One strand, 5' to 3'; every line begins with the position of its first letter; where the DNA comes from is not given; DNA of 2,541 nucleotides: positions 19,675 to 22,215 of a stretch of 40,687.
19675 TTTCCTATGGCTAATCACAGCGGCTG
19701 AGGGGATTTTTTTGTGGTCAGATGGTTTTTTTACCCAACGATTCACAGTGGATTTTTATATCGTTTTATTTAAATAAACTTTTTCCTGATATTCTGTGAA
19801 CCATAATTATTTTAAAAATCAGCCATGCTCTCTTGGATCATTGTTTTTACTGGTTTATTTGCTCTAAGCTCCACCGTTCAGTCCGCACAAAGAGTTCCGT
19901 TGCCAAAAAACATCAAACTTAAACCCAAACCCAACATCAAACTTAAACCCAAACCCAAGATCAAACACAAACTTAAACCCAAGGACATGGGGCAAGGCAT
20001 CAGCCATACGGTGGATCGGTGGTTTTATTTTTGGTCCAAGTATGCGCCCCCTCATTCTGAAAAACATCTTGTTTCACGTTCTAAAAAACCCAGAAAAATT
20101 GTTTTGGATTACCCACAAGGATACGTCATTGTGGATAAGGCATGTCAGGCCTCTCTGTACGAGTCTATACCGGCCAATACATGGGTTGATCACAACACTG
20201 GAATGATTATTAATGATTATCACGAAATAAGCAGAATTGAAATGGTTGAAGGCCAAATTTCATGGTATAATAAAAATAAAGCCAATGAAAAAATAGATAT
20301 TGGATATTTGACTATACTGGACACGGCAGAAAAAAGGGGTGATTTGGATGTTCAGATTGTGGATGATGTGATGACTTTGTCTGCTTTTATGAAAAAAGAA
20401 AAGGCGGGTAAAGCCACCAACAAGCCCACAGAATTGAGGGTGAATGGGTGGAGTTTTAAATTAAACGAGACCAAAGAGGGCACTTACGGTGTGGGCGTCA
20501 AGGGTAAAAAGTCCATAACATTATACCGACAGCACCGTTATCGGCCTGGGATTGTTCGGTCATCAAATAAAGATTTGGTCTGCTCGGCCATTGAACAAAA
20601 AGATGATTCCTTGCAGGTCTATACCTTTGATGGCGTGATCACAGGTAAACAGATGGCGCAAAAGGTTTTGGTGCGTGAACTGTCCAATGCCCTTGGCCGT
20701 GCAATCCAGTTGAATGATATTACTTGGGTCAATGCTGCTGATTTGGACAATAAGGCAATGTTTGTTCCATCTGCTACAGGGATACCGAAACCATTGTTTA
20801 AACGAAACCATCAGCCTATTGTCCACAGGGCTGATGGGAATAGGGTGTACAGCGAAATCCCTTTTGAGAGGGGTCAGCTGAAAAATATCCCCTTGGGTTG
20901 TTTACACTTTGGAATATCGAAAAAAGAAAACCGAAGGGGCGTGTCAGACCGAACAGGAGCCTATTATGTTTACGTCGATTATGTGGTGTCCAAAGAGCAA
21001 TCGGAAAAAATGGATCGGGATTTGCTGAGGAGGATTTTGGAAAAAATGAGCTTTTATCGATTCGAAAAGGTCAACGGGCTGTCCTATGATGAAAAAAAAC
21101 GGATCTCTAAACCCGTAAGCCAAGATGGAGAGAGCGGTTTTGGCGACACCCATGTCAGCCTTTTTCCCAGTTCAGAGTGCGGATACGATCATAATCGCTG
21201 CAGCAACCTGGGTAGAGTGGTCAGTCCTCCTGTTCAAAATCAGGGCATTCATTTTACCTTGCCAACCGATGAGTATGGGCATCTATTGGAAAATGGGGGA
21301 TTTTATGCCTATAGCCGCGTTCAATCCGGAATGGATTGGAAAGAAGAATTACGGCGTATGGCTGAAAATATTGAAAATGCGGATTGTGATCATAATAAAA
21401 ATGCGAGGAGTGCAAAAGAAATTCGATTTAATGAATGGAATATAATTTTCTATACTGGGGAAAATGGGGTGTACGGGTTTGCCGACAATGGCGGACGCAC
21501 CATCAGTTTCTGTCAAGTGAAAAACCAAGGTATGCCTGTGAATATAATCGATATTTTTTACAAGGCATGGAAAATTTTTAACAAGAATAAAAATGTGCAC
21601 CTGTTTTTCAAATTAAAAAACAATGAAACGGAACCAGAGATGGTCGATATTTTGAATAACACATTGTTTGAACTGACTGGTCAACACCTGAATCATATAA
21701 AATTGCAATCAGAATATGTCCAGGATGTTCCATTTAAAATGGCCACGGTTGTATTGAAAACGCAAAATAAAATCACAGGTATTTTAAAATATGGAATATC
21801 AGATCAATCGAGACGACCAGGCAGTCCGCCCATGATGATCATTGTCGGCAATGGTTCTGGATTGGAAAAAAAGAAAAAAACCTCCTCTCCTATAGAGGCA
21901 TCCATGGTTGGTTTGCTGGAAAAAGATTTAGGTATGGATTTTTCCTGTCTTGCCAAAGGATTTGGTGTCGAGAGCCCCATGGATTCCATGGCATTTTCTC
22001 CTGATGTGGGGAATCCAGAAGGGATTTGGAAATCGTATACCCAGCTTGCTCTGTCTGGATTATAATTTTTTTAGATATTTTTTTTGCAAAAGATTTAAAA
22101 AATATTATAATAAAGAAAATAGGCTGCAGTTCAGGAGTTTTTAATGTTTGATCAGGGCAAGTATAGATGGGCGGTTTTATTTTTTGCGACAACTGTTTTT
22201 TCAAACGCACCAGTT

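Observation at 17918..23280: AT-rich ~5.4-kb accessory segment around tRNA-Thr encoding two paralogous pairs of Sec-signal ORFan proteins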

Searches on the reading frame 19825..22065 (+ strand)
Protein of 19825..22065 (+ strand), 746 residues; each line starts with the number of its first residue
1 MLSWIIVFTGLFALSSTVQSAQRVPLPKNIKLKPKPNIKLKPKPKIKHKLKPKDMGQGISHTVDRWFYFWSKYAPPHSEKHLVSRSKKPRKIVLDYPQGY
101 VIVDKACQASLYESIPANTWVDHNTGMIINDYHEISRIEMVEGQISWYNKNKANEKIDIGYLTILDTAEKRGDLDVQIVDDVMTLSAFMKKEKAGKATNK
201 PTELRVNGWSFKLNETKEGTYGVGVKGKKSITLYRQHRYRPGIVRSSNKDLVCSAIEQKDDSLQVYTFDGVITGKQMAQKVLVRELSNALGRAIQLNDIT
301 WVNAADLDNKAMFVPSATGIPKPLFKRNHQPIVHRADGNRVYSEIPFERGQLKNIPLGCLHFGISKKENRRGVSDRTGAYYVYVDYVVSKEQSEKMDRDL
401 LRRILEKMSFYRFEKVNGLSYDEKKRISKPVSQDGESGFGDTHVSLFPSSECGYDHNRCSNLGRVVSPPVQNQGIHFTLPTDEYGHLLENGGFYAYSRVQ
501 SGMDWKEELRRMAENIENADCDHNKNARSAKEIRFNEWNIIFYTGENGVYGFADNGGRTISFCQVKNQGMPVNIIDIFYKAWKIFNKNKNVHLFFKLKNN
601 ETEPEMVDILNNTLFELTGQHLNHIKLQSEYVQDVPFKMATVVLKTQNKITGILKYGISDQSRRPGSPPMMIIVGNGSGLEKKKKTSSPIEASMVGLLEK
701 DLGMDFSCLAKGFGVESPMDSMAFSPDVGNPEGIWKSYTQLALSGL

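Call 4: search_protein_families(library=pfam, proteins=[window:19825-22065:+], max_evalue=1)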
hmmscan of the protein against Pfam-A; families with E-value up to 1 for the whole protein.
window:19825-22065:+ (746 aa): 0 families

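Call 5: search_protein_families(library=ncbifam, proteins=[window:19825-22065:+], max_evalue=1)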
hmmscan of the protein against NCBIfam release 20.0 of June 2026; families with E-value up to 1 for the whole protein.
window:19825-22065:+ (746 aa): 0 families

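Call 6: search_solved_structures(query=window:19825-22065:+, max_evalue=1)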
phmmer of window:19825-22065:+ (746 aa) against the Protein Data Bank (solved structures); distinct sequences matched with E-value up to 1: 0.

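Call 7: find_homologous_proteins(query=window:19825-22065:+)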
Query window:19825-22065:+ (746 aa): 4 proteins with E <= 0.001 among 7212 candidates.
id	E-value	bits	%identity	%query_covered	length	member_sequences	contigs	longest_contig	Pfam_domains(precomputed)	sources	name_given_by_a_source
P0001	1.7e-255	868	56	100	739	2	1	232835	-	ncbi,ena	-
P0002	4.7e-235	800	52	100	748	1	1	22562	-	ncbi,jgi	jgi:hypothetical protein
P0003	3.3e-203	695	49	92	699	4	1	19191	-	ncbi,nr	ncbi:MAG: hypothetical protein FJX00_01530 [Alphaproteobacteria bacterium]|nr:hypothetical protein [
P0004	5.2e-145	503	38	99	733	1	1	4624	-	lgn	-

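Call 9: find_encoding_contigs(protein=P0001, flank=10000, max_places=3)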
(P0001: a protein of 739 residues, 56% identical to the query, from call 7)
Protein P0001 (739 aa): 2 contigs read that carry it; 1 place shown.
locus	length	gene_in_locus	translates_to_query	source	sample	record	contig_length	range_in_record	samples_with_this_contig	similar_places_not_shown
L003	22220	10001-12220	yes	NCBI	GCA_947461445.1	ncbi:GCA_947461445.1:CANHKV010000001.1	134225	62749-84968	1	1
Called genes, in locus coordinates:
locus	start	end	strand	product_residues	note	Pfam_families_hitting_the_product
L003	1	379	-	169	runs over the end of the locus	-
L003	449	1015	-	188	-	-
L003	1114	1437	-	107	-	-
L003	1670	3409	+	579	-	PF00263:Secretin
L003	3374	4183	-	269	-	PF03372:Exo_endo_phos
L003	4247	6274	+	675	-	PF13491:FtsK_4TM, PF17854:FtsK_alpha, PF01580:FtsK_SpoIIIE, PF09397:FtsK_gamma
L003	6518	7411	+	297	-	PF01113:DapB_N, PF05173:DapB_C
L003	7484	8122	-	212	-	PF00625:Guanylate_kin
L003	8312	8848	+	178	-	PF02130:YbeY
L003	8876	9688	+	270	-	PF00571:CBS, PF03471:CorC_HlyC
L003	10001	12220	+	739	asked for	-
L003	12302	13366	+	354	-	-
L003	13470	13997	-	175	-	PF00588:SpoU_methylase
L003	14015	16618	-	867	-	PF03484:B5 (faint), PF01588:tRNA_bind, PF03483:B3_4, PF17759:tRNA_synthFbeta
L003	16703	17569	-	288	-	PF00005:ABC_tran, PF02463:SMC_N (faint), PF13304:AAA_21 (weak)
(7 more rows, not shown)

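Call 10: find_encoding_contigs(protein=P0002, flank=10000, max_places=3)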
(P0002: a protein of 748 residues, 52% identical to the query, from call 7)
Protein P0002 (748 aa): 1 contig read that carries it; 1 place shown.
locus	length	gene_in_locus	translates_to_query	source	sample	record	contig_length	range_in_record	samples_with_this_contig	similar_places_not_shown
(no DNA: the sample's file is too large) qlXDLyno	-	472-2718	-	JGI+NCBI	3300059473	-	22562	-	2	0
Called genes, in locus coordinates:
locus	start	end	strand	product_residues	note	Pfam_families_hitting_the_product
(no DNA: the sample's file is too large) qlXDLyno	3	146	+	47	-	?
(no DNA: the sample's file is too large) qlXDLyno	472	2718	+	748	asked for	-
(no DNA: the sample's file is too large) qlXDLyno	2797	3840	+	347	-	-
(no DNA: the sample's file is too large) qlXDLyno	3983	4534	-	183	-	PF00588:SpoU_methylase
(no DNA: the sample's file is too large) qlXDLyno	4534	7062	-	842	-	PF01588:tRNA_bind, PF03483:B3_4, PF03484:B5, PF17759:tRNA_synthFbeta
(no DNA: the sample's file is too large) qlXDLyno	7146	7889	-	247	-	PF00005:ABC_tran, PF02463:SMC_N (faint), PF13304:AAA_21 (faint)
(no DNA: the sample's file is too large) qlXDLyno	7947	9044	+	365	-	PF03734:YkuD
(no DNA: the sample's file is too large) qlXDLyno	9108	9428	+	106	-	PF00216:Bac_DNA_binding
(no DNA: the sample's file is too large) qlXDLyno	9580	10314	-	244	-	PF02390:Methyltransf_4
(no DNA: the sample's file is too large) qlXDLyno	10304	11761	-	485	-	PF02878:PGM_PMM_I, PF02879:PGM_PMM_II, PF02880:PGM_PMM_III, PF00408:PGM_PMM_IV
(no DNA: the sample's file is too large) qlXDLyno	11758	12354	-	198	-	PF13649:Methyltransf_25 (weak)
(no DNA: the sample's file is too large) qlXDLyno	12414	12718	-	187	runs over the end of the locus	PF09335:VTT_dom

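Call 11: find_encoding_contigs(protein=P0003, flank=10000, max_places=3)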
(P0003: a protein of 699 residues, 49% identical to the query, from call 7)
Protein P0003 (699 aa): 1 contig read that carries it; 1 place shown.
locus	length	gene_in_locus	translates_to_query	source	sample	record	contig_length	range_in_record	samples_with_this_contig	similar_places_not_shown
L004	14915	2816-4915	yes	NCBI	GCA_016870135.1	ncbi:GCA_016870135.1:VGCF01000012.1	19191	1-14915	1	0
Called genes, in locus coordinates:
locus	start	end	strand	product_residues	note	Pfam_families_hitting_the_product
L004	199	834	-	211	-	PF00625:Guanylate_kin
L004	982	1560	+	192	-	PF02130:YbeY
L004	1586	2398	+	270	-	PF00571:CBS, PF03471:CorC_HlyC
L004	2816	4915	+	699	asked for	-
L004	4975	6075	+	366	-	-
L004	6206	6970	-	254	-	PF00588:SpoU_methylase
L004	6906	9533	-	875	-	PF03484:B5 (faint), PF01588:tRNA_bind, PF03483:B3_4, PF17759:tRNA_synthFbeta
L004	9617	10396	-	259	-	PF00005:ABC_tran, PF02463:SMC_N (faint), PF13304:AAA_21 (weak)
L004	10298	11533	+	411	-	PF03734:YkuD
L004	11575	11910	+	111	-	PF00216:Bac_DNA_binding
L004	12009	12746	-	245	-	PF02390:Methyltransf_4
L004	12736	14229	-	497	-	PF02878:PGM_PMM_I, PF02879:PGM_PMM_II, PF02880:PGM_PMM_III, PF00408:PGM_PMM_IV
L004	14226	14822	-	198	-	PF00398:RrnaAD (weak), PF08241:Methyltransf_11 (weak), PF13649:Methyltransf_25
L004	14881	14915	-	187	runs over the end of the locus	PF09335:VTT_dom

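Call 12: find_encoding_contigs(protein=P0004, flank=10000, max_places=3)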
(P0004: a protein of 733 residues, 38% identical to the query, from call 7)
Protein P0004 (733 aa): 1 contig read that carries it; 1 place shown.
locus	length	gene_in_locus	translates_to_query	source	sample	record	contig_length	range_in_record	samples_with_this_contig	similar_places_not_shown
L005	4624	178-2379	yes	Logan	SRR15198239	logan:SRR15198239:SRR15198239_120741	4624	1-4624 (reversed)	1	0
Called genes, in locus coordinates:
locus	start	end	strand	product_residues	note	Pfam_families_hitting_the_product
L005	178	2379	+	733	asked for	-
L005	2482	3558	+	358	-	-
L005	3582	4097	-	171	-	PF00588:SpoU_methylase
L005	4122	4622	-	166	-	?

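Call 23: find_related_loci(query=A2, collection=genome_contigs, flank=6000)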
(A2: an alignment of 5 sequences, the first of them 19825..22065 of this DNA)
Query A2 (746 aa) in genome_contigs; peptide patterns used: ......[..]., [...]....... (x = any residue, [..] = any of these).
50 stretches matched a pattern; 3 encode a relative of the query (tblastn E <= 1e-3); 3 distinct loci.
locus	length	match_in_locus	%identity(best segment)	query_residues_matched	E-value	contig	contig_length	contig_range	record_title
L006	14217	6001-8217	56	1-746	0e+0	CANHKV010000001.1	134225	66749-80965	MAG: Holosporales bacterium isolate RE-23may17-753 genome assembly, contig: RE-23may17-C112, whole genome shotgun sequen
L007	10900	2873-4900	49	61-740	0e+0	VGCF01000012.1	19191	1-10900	MAG: Alphaproteobacteria bacterium isolate M_surface_7_m2_013 M_surface_7_m2_013_Ga0194118_10003256, whole genome shotgu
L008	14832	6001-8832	37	1-711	2e-141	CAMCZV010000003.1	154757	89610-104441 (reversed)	MAG: Candidatus Finniella inopinata isolate ME-21oct19-116 genome assembly, contig: ME-21oct19-C96, whole genome shotgun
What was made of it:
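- Finniella inopinata' (call 23).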

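Call 33: search_protein_representatives(alignment_id=A2)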
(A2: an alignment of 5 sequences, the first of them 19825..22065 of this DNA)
Query: 5 sequences, 740 profile positions. Proteins with E-value up to 0.001 (for the whole library): 7; up to 1e-10: 6; up to 1e-30: 4. The best 7 are listed.
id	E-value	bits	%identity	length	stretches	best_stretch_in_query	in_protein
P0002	0.0e+00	1331.7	-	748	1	1-740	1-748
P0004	0.0e+00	1151.2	-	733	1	1-738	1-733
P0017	4.5e-139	481.5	-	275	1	467-738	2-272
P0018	1.2e-39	152.8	-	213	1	87-190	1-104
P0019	9.1e-29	116.8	-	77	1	664-740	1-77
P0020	9.0e-26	106.9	-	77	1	664-740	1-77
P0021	2.5e-10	55.8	-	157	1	543-654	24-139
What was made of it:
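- On Holospora periplasmic proteins (PRP1 / 63-kDa): The C profile found nothing outside its own clade (call 33).
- Closest known: Periplasmic stage-specific proteins of Holospora obtusa. Different: The exhaustive profile search for C found nothing outside the Finniella-like clade (call 33).
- The C profile found 7 hits among 1.84 billion representative proteins, all of this family (call 33).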

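Call 52: predict_structure(alignment_id=A2)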
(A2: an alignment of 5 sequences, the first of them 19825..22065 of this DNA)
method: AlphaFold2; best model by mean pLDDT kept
length: 746 residues; sequences in the alignment: 5
mean_pLDDT: 38.7   pTM: 0.26
mean pLDDT of the five models: 38.7, 34.8, 34.1, 32.4, 31.5
residues with pLDDT >= 90: 2; 70-90: 68; 50-70: 71; < 50: 605
segments of 3 or more residues with pLDDT < 50: 1-172, 239-245, 261-267, 303-348, 356-359, 367-377, 391-746
pLDDT, mean of each block of 10 residues (from residue 1): 37 29 23 27 31 25 25 28 26 26 27 31 37 38 27 25 24 66 85 81 67 85 84 72 48 57 47 63 70 74 39 25 21 23 39 55 50 41 54 42 42 37 31 23 21 24 22 24 27 32 36 35 35 43 42 39 37 37 28 24 35 32 40 45 40 42 38 30 26 29 27 23 24 28 26
secondary structure, 60 per line:
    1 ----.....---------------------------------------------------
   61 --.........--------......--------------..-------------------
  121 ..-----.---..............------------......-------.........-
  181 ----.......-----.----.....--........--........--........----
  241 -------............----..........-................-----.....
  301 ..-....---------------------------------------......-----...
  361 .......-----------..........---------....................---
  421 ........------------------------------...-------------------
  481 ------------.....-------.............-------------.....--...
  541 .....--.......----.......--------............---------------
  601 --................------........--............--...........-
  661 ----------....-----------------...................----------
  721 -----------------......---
elements in order (helices of 4 or more, strands of 3 or more residues): H5-9 H63-71 E80-85 H132-145 E158-163 E174-179 H185-191 E202-206 E209-216 E219-226 E229-236 H248-259 E264-273 H275-290 E299-302 H304-307 E347-352 E358-367 E379-388 H398-417 H421-428 E493-497 H505-517 E531-535 E538-545 E548-554 E559-565 H574-585 H603-618 E625-632 E635-646 E649-659 E671-674 H692-710 H738-743

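Call 59: search_solved_structures(query=A2, max_evalue=10)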
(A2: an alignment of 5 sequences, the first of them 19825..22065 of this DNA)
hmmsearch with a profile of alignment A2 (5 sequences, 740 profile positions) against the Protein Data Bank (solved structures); distinct sequences matched with E-value up to 10: 0.

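Call 62: search_protein_families(library=phrogs, proteins=[window:19825-22065:+], max_evalue=1)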
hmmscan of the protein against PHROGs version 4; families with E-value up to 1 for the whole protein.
window:19825-22065:+ (746 aa): 0 families

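Call 63: search_protein_families(library=padloc, proteins=[window:19825-22065:+], max_evalue=1)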
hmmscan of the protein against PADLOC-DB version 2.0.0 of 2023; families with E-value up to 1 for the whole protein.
window:19825-22065:+ (746 aa): 0 families

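Call 64: search_protein_families(library=pfam, alignment_id=A2, max_evalue=1)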
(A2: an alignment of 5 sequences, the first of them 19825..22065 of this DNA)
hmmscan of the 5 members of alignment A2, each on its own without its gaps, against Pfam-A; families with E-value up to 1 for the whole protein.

A. member 1, window:19825-22065:+ (746 aa): 0 families

B. families by the number of members that match (of 5 scanned): 1 family
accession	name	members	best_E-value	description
PF04972.22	BON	1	0.025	BON domain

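Call 67: fold_search(model_id=the predicted structure, library=pdb)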
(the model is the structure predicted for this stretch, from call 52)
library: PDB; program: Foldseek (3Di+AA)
matches with E <= 10: 1108; with E <= 0.001: 3
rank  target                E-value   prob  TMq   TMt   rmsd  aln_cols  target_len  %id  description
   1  9v86_A                1.5e-05  0.75  0.08  0.07  28.5       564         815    7  Cryo-EM structure of KICSTOR CCC complex (state 3) (released 2025-11-12)
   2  9van_A                3.7e-04  0.25  0.08  0.07  32.2       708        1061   10  Cryo-EM structure of human full length KICSTOR complex (state 2) (released 2025-11-12)
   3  9v6e_A                4.9e-04  0.35  0.07  0.06  21.9       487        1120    7  Cryo-EM structure of human full length KICSTOR complex (state 1) (released 2025-11-12)
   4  9o5a_D                2.3e-03  0.15  0.08  0.05  30.8       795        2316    9  The KICSTOR-GATOR1 complex (released 2026-02-18)
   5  9lol_B                2.0e-02  0.16  0.08  0.13  21.7       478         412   10  Cryo-EM structure of human MON1A-CCZ1-RAB7A (released 2025-12-03)
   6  4tvy_B                3.1e-02  0.23  0.06  0.12  17.3       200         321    9  Apo resorufin ligase (released 2014-10-22)
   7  4tvy_A                3.2e-02  0.25  0.06  0.11  17.3       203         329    8  Apo resorufin ligase (released 2014-10-22)
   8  1x2g_B                6.2e-02  0.20  0.07  0.12  17.9       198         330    8  Crystal Structure of Lipate-Protein Ligase A from Escherichia coli (released 2005-08-02)
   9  1x2g_A                6.5e-02  0.20  0.07  0.12  17.4       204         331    8  Crystal Structure of Lipate-Protein Ligase A from Escherichia coli (released 2005-08-02)
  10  3v7b_B                7.7e-02  0.97  0.09  0.35   5.1        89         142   17  Dip2269 protein from corynebacterium diphtheriae (released 2012-01-11)
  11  8jbe_C                9.0e-02  0.10  0.09  0.14  23.7       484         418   11  CryoEM Structure of metazoan Mon1-Ccz1-RMC1 complex (released 2024-05-08)
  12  8z9d_P                1.0e-01  0.14  0.05  0.16  25.0       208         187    9  cryo-EM structure of PSII-LHCII megacomplex from spinach (released 2024-11-13)
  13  3nhq_F                1.1e-01  0.06  0.07  0.09  28.6       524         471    9  The dark Pfr structure of the photosensory core module of P. aeruginosa Bacteriophytochrome (released 2011-11-30)
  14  3v7b_A                1.1e-01  0.97  0.09  0.34   5.3        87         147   14  Dip2269 protein from corynebacterium diphtheriae (released 2012-01-11)
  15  2qm4_C                1.1e-01  0.15  0.05  0.14  27.6       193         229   11  Crystal structure of human XLF/Cernunnos, a non-homologous end-joining factor (released 2007-12-11)
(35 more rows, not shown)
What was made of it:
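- Tried and rejected: The Foldseek hits had TM-scores of 0.09 or less on the query and were disregarded (calls 52, 67).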

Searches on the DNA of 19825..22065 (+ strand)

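Call 100: search_rna_families(sources=[L008, L012], threshold=gathering)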
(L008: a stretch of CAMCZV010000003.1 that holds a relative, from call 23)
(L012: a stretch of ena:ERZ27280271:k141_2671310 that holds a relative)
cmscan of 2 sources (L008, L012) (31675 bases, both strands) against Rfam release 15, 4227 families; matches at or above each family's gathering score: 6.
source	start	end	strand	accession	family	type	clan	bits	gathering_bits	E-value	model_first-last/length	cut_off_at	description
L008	5517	5589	+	RF00005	tRNA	Gene; tRNA;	CL00001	72.4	29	3.5e-14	1-71/71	no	tRNA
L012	4897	4969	+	RF00005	tRNA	Gene; tRNA;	CL00001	72.4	29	3.5e-14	1-71/71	no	tRNA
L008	2228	2301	+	RF00005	tRNA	Gene; tRNA;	CL00001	64.5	29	5e-12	1-71/71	no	tRNA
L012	1605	1678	+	RF00005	tRNA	Gene; tRNA;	CL00001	64.5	29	5e-12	1-71/71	no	tRNA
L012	7318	7390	+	RF00005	tRNA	Gene; tRNA;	CL00001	52.4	29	1.1e-08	1-71/71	no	tRNA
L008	6420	6492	+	RF00005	tRNA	Gene; tRNA;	CL00001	45.8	29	6.9e-07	1-71/71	no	tRNA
